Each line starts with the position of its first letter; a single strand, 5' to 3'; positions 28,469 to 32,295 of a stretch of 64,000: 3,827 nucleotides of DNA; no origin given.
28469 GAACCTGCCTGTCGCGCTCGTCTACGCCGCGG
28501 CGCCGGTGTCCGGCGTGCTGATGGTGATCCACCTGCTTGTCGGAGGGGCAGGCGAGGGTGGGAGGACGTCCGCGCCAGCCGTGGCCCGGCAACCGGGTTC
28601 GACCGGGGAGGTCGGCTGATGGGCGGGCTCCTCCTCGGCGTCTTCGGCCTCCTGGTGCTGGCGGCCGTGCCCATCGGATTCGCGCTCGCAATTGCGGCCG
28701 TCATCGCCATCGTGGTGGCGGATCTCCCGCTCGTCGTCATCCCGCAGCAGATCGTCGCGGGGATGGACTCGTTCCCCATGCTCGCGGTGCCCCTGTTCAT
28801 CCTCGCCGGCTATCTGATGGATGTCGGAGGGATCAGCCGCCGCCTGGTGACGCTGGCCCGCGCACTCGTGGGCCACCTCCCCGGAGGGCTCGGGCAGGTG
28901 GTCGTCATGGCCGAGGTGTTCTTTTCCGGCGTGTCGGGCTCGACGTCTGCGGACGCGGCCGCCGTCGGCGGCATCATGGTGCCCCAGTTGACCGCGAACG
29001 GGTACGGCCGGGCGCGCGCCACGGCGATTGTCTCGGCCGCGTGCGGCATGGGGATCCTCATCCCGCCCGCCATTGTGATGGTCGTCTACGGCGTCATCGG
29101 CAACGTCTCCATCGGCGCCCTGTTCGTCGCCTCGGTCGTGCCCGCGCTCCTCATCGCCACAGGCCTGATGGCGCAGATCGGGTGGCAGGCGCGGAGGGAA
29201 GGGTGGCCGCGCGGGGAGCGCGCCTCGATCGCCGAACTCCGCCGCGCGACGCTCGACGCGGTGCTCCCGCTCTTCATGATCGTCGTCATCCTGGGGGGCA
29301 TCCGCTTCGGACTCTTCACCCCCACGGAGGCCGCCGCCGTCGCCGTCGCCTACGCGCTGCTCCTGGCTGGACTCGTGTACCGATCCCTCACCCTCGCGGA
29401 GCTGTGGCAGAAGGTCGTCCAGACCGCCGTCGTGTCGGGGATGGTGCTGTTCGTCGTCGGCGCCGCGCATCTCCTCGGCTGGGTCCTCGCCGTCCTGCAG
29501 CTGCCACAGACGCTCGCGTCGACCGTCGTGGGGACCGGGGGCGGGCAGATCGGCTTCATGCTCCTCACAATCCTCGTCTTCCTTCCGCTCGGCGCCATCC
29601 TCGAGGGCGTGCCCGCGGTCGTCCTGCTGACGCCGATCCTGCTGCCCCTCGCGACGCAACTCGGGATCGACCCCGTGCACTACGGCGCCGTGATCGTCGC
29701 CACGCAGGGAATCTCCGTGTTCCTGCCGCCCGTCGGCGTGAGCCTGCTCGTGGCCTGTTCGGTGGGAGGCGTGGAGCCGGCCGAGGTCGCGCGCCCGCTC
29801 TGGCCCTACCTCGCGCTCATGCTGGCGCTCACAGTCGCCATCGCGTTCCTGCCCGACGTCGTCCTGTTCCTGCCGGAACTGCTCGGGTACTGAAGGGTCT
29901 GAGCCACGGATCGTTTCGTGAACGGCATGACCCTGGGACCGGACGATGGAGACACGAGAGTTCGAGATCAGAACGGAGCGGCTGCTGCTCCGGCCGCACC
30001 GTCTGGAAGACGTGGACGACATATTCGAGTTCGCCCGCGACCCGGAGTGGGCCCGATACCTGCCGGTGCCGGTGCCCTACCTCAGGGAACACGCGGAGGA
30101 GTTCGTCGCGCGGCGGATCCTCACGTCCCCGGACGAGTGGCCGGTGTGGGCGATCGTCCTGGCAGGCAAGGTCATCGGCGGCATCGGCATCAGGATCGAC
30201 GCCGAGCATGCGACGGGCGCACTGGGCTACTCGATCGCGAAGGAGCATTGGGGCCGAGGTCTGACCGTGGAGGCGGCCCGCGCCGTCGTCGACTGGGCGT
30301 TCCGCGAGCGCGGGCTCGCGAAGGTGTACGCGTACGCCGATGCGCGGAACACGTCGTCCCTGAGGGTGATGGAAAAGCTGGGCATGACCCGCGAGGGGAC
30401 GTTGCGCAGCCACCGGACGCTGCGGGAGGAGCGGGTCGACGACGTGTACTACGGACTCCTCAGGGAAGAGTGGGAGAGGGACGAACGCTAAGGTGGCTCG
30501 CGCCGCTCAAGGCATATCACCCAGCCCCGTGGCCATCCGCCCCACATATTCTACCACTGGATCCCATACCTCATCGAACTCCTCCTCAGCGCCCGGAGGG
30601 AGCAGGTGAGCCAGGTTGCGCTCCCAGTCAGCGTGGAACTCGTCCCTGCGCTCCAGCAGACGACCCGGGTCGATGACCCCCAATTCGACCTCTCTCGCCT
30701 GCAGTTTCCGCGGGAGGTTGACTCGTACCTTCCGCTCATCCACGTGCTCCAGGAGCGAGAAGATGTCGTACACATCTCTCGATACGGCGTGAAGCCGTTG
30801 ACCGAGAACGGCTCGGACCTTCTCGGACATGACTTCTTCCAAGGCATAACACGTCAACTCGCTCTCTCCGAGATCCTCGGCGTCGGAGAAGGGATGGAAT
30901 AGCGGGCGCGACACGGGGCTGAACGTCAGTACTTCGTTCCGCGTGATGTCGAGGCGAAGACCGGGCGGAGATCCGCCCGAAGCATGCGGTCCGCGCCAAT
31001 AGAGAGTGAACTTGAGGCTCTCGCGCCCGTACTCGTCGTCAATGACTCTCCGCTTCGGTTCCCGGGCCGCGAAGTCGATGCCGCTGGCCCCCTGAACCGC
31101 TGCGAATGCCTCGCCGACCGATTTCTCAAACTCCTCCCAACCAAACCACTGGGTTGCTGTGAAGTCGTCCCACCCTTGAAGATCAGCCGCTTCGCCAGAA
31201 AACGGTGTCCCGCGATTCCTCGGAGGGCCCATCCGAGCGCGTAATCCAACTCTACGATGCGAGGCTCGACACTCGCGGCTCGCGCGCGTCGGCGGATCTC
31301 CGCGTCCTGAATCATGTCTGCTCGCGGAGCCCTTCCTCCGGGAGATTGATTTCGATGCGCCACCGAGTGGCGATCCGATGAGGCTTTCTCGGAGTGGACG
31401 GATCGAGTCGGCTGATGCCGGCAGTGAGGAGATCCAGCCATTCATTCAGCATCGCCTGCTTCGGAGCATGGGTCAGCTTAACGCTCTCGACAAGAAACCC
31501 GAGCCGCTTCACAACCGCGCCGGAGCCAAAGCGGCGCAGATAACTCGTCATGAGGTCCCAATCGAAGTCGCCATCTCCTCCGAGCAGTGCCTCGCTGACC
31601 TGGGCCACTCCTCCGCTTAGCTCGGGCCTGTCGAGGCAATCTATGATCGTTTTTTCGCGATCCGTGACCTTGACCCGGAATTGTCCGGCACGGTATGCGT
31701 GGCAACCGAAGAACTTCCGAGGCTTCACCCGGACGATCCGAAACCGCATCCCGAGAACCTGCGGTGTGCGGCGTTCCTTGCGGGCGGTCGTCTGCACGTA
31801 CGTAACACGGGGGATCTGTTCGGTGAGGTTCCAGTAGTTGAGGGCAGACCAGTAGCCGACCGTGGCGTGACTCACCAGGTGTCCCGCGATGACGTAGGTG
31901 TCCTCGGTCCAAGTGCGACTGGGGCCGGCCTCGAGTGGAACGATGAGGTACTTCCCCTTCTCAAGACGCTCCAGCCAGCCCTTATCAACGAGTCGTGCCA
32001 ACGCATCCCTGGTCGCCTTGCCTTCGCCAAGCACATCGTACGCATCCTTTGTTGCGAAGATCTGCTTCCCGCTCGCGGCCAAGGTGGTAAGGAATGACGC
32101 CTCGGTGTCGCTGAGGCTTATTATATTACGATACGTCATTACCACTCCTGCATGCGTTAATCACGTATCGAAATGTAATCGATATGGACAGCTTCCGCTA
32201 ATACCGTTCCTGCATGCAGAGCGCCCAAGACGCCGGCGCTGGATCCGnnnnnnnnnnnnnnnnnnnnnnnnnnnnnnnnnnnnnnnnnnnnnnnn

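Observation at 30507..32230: Lower-GC AbiEi/AbiEii type IV toxin-antitoxin insertion with a split toxin reading frame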

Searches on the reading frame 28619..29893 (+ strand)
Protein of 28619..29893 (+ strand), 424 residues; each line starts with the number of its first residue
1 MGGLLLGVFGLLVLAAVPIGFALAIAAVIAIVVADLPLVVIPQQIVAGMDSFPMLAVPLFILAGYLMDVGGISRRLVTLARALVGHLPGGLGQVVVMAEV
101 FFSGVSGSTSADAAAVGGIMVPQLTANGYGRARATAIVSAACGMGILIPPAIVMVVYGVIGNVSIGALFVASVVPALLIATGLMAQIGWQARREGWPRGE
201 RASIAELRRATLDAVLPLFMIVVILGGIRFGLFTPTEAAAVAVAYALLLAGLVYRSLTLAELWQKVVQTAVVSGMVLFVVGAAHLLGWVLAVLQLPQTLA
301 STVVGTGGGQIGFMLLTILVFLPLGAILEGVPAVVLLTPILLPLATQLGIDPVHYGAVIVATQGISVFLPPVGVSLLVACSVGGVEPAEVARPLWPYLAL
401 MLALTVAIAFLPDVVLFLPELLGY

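Call 20: find_related_loci(query=window:28619-29893:+, collection=genome_contigs, flank=10000)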
Query window:28619-29893:+ (424 aa) in genome_contigs; peptide patterns used: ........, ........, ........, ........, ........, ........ (x = any residue, [..] = any of these).
237 stretches matched a pattern; 103 encode a relative of the query (tblastn E <= 1e-3); the best 80 are kept; 80 distinct loci.
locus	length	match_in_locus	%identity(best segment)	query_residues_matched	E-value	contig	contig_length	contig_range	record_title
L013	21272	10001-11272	96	1-424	0e+0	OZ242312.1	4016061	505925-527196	MAG: Gemmatimonadota bacterium isolate 199b9089-fb52-4512-a5e9-bc908b5c825e genome assembly, chromosome: 1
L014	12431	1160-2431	97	1-424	0e+0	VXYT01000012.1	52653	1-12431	MAG: Candidatus Palauibacter ramosifaciens isolate SB0670_bin_18 NODE_384_length_52653_cov_24.429921, whole genome shotg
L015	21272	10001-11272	96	1-424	0e+0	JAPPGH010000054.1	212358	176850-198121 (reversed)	MAG: Candidatus Palauibacter rhopaloidicola isolate RHO1_bin_50 NODE_95_length_212358_cov_472.627024, whole genome shotg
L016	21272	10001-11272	96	1-424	0e+0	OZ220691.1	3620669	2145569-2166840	MAG: Gemmatimonadota bacterium isolate 1766b9ea-3269-4cc1-97f5-695b05480569 genome assembly, chromosome: 1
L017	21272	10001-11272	88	1-424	0e+0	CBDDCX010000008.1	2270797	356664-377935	MAG: Longimicrobiales bacterium isolate 1ca9a963-9358-4986-a9f1-8c59e70a6eca genome assembly, contig: contig_8, whole ge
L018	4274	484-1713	95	15-424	0e+0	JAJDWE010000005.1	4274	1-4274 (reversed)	MAG: Gemmatimonadetes bacterium isolate jk18x22bins.97 k141_443908, whole genome shotgun sequence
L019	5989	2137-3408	88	1-424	0e+0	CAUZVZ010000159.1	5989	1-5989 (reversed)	MAG: Gemmatimonadales bacterium UBA6960 isolate CB11b_AW.113 genome assembly, contig: Ga0310124_10010114, whole genome s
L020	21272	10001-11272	89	1-424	0e+0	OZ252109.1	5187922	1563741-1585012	MAG: Longimicrobiales bacterium isolate 1d53c583-c24b-4857-8c2e-3ad10d23d6df genome assembly, chromosome: 1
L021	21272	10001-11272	90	1-424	0e+0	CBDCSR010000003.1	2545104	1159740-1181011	MAG: Longimicrobiales bacterium isolate 7d664cbc-a82a-4503-a9d2-132ed5e4fc56 genome assembly, contig: contig_3, whole ge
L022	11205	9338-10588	89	1-417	0e+0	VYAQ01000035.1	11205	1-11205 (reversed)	MAG: Gemmatimonadetes bacterium isolate SB0672_bin_21 NODE_1387_length_11205_cov_10.535247, whole genome shotgun sequenc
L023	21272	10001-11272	90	1-424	0e+0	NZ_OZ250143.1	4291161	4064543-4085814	MAG: Candidatus Palauibacter sp. isolate 48ff9d69-b9c1-46bb-834c-a9f20826d9c9 chromosome 1, complete sequence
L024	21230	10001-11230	91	15-424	0e+0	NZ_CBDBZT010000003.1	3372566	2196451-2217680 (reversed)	MAG: Candidatus Palauibacter sp. isolate d913a111-4b0a-4343-aa09-6fb2a46b27a4 contig_3, whole genome shotgun sequence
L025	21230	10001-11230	93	15-424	0e+0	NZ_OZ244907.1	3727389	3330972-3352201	MAG: Candidatus Palauibacter sp. isolate c5de0401-b7dc-4d82-98b5-efbda7d568cc chromosome 1, complete sequence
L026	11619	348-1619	91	1-424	0e+0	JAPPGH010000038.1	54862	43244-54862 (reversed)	MAG: Candidatus Palauibacter rhopaloidicola isolate RHO1_bin_50 NODE_1295_length_54862_cov_585.390242, whole genome shot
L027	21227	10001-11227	94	16-424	0e+0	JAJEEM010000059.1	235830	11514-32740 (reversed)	MAG: Gemmatimonadetes bacterium isolate p16x34bins.34 k141_398138, whole genome shotgun sequence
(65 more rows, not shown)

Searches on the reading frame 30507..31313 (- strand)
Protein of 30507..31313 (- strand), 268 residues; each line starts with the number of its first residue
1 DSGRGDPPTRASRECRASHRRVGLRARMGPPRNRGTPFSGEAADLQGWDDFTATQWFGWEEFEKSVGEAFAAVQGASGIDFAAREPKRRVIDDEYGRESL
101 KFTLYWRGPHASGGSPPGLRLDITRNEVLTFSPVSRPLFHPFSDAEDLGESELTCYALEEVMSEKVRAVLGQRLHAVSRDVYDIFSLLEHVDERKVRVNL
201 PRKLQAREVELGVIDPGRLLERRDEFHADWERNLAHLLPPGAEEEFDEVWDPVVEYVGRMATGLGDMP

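Call 5: search_protein_families(library=pfam, proteins=[window:30507-31313:-], max_evalue=0.01)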
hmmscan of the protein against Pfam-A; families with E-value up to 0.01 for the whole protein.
window:30507-31313:- (268 aa): 1 family
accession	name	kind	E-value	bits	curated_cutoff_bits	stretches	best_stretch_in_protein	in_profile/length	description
PF08843.17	AbiEii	-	4.5e-17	63.2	22.5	1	50-251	38-237/238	Nucleotidyl transferase AbiEii toxin, Type IV TA system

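Call 6: search_protein_families(library=padloc, proteins=[window:30507-31313:-], max_evalue=0.01)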
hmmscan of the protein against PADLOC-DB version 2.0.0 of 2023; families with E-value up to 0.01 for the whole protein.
window:30507-31313:- (268 aa): 11 families
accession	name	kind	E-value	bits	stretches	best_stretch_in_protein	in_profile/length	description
PDLC02304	AbiEii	-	1.9e-29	101.4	1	50-259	66-257/260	AbiEii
PDLC02317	AbiEii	-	5e-24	83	1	68-256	87-271/396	AbiEii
PDLC02306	AbiEii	-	9.7e-08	29.9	1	149-211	164-233/280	AbiEii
PDLC02288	AbiEii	-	3.4e-07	27.4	1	119-258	138-272/294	AbiEii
PDLC02323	AbiEii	-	6.1e-07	27.3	1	120-256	122-246/248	AbiEii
PDLC02321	AbiEii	-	9.6e-07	26.8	1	151-205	179-233/296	AbiEii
PDLC02294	AbiEii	-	6.6e-05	20.9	1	101-190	103-188/260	AbiEii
PDLC02291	AbiEii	-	0.0001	19.8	1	115-211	128-225/310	AbiEii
PDLC02318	AbiEii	-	0.00058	17.3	1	120-198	119-195/280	AbiEii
PDLC02320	AbiEii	-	0.0019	16.2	1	152-222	27-102/147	AbiEii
PDLC02296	AbiEii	-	0.0028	14.9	1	120-191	131-201/282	AbiEii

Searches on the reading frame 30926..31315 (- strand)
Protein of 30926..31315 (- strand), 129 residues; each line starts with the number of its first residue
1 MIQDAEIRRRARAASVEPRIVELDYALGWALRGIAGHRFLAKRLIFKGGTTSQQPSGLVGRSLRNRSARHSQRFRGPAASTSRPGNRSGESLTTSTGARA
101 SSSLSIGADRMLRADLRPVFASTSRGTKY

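Call 5: search_protein_families(library=pfam, proteins=[window:30926-31315:-], max_evalue=0.01)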
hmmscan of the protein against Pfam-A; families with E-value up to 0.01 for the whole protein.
window:30926-31315:- (129 aa): 0 families

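Call 6: search_protein_families(library=padloc, proteins=[window:30926-31315:-], max_evalue=0.01)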
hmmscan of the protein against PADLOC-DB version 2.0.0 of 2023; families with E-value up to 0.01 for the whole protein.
window:30926-31315:- (129 aa): 7 families
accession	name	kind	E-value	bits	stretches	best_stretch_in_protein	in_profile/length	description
PDLC02304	AbiEii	-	2.5e-12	45.3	1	1-51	1-50/260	AbiEii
PDLC02317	AbiEii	-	5.2e-12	43.4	1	1-51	1-51/396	AbiEii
PDLC02289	AbiEii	-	0.00021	18.9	1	8-50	19-59/309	AbiEii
PDLC02292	AbiEii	-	0.00032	18.6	1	7-51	14-55/283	AbiEii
PDLC02294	AbiEii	-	0.0019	16.1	1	1-51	1-52/260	AbiEii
PDLC02297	AbiEii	-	0.0054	14.1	1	6-51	7-52/307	AbiEii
PDLC02305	AbiEii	-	0.0059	13.9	1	2-50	3-51/306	AbiEii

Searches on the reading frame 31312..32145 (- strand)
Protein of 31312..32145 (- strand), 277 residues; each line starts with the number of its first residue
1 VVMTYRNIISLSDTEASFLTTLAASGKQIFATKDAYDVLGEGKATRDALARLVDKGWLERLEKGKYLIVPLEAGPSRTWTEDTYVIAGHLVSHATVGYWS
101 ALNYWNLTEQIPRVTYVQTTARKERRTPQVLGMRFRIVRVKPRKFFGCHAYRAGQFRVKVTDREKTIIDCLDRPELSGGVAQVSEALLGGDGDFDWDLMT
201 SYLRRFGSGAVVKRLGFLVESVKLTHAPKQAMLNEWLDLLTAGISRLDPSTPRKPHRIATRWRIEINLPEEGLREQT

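Call 5: search_protein_families(library=pfam, proteins=[window:31312-32145:-], max_evalue=0.01)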
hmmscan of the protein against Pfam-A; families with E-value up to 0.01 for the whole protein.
window:31312-32145:- (277 aa): 2 families
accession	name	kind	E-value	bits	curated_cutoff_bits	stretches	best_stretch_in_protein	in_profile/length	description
PF13338.12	AbiEi_4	-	8.9e-09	35.8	25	1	18-69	2-49/49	Transcriptional regulator, AbiEi antitoxin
PF09407.15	AbiEi_1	-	0.0012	19.5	22.2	1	84-220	7-141/142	AbiEi antitoxin C-terminal domain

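Call 6: search_protein_families(library=padloc, proteins=[window:31312-32145:-], max_evalue=0.01)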
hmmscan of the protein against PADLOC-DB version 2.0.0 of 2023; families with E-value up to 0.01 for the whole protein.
window:31312-32145:- (277 aa): 36 families (the best 25 are shown)
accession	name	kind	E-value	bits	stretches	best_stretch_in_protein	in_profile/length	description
PDLC02267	AbiEi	-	7.3e-75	249.6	1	11-274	2-248/252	AbiEi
PDLC02271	AbiEi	-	1.1e-52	176.9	1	17-266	11-257/263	AbiEi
PDLC02276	AbiEi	-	1.8e-44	150.2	1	21-227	9-213/270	AbiEi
PDLC02269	AbiEi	-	7.9e-26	88.9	1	27-225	10-197/251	AbiEi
PDLC02270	AbiEi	-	6.4e-24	82.4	1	27-265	10-252/265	AbiEi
PDLC02266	AbiEi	-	6.7e-22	76.1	1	16-268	4-252/258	AbiEi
PDLC02287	AbiEi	-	5.6e-21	73.2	1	28-225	11-197/253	AbiEi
PDLC02282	AbiEi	-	3.4e-18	64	1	17-269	5-255/260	AbiEi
PDLC02225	AbiEi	-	6.5e-17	59.9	1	41-172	27-146/198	AbiEi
PDLC02265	AbiEi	-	8.1e-17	59.6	1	42-173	25-150/198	AbiEi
PDLC02283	AbiEi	-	2.8e-15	54.6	1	42-186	28-165/201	AbiEi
PDLC02275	AbiEi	-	1.7e-14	52.3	1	26-171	9-139/184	AbiEi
PDLC02272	AbiEi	-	7e-13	46.9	1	29-221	21-197/200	AbiEi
PDLC02254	AbiEi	-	5.4e-11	40.5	1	47-171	31-148/197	AbiEi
PDLC02241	AbiEi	-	1.6e-10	39.1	1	31-171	16-145/199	AbiEi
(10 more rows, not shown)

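Call 7: find_encoding_contigs(protein=window:31312-32145:-, flank=10000, max_places=10)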
Protein window:31312-32145:- (277 aa): no gene with exactly this product is on record in the collection.

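Call 42: search_solved_structures(query=window:31312-32139:-, max_evalue=0.01)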
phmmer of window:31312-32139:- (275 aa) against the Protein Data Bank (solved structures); distinct sequences matched with E-value up to 0.01: 0.
